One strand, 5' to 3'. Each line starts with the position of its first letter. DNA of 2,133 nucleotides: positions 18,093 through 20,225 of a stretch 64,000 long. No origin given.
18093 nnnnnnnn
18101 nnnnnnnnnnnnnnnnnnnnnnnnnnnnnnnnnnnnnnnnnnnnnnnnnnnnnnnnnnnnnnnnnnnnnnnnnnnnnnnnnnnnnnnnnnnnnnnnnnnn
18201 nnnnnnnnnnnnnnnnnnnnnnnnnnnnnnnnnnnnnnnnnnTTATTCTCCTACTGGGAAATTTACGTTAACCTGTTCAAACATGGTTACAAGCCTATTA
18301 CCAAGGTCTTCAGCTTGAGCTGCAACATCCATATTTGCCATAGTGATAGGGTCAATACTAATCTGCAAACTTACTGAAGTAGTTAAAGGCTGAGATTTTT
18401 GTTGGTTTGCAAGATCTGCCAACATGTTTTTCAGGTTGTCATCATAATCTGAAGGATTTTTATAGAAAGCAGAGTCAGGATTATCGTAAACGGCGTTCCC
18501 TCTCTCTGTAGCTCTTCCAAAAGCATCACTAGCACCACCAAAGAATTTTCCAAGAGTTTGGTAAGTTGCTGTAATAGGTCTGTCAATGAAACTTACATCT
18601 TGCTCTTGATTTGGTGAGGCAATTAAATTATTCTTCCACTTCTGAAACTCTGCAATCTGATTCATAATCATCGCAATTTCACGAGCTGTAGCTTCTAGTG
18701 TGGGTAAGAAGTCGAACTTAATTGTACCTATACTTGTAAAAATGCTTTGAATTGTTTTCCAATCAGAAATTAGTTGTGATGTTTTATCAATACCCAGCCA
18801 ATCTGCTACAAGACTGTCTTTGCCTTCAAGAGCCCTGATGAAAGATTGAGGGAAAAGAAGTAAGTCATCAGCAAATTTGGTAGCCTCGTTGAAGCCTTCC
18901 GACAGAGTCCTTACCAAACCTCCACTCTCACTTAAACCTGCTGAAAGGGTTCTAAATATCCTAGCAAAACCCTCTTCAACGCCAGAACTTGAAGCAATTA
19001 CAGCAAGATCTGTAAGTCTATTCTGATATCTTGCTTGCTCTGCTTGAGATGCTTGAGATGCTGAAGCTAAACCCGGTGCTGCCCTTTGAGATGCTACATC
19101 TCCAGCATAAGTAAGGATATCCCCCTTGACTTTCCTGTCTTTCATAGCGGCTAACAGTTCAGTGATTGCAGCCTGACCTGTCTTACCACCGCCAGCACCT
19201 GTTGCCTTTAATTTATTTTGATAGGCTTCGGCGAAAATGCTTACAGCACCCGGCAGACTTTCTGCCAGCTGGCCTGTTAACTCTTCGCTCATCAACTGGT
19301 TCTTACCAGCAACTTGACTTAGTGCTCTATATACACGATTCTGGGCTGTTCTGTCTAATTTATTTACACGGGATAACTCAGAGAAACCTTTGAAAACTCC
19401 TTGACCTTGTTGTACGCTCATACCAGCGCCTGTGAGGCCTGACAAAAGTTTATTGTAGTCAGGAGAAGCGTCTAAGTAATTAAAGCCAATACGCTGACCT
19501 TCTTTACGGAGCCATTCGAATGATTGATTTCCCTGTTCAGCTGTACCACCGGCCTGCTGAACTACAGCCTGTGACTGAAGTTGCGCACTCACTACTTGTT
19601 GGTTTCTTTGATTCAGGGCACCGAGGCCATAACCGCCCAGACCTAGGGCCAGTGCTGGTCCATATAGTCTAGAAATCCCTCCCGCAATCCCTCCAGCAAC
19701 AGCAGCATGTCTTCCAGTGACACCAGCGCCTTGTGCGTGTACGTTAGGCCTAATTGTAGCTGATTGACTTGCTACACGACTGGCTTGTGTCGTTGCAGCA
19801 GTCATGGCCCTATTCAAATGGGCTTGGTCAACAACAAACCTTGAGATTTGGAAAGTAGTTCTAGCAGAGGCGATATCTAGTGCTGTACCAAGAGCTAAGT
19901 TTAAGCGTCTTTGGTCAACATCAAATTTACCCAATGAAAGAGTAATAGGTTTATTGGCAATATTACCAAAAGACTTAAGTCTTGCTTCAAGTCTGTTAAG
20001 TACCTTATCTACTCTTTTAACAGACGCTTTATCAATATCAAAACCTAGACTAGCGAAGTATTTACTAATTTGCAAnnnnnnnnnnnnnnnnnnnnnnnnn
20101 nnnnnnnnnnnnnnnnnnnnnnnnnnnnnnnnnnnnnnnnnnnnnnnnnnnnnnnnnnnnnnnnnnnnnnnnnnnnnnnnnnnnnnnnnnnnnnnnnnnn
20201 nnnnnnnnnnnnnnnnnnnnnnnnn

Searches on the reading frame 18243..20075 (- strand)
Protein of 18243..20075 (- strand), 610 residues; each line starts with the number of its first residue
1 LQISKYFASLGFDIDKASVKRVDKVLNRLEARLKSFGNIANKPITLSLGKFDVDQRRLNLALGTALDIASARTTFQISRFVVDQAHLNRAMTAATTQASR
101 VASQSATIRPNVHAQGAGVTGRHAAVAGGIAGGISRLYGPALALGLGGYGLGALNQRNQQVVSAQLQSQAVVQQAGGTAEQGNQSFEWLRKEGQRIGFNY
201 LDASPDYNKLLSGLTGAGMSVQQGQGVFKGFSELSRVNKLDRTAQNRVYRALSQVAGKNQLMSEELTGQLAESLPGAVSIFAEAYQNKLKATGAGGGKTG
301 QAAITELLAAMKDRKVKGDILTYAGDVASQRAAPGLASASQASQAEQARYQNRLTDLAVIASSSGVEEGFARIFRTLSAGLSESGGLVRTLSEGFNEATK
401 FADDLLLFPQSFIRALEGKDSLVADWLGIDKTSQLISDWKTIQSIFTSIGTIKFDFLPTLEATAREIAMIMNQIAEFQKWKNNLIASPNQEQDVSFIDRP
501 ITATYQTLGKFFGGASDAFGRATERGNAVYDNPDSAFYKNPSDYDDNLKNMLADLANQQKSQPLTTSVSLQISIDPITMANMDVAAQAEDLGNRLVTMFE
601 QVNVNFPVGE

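Call 10: search_protein_families(library=phrogs, proteins=[window:18243-20075:-], max_evalue=0.00001)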
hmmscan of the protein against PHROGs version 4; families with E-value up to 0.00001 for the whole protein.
window:18243-20075:- (610 aa): 10 families
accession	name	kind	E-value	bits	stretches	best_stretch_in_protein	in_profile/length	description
phrog_2335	-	tail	5.8e-20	71.9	1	177-405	509-725/1536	tail length tape measure protein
phrog_5255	-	tail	6.1e-18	65.9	1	168-395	329-550/800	tail length tape measure protein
phrog_20644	-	tail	9.1e-17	61.7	1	93-379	152-423/671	tail length tape measure protein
phrog_28779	-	tail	9e-12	45.3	1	180-384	239-434/677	tail length tape measure protein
phrog_18891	-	tail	9.8e-12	44.6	1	178-489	286-564/1191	tail length tape measure protein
phrog_25927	-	tail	4.3e-09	36.7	1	177-393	199-410/625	tail length tape measure protein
phrog_7817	-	unknown function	5e-09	36.2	1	173-395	325-534/742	-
phrog_4036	-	tail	1.1e-08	35.3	1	163-427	270-514/749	tail length tape measure protein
phrog_9766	-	tail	1.6e-08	35.3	1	178-262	258-341/342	tail length tape measure protein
phrog_9807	-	tail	1.8e-08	33.3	1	91-383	263-548/1972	tail length tape measure protein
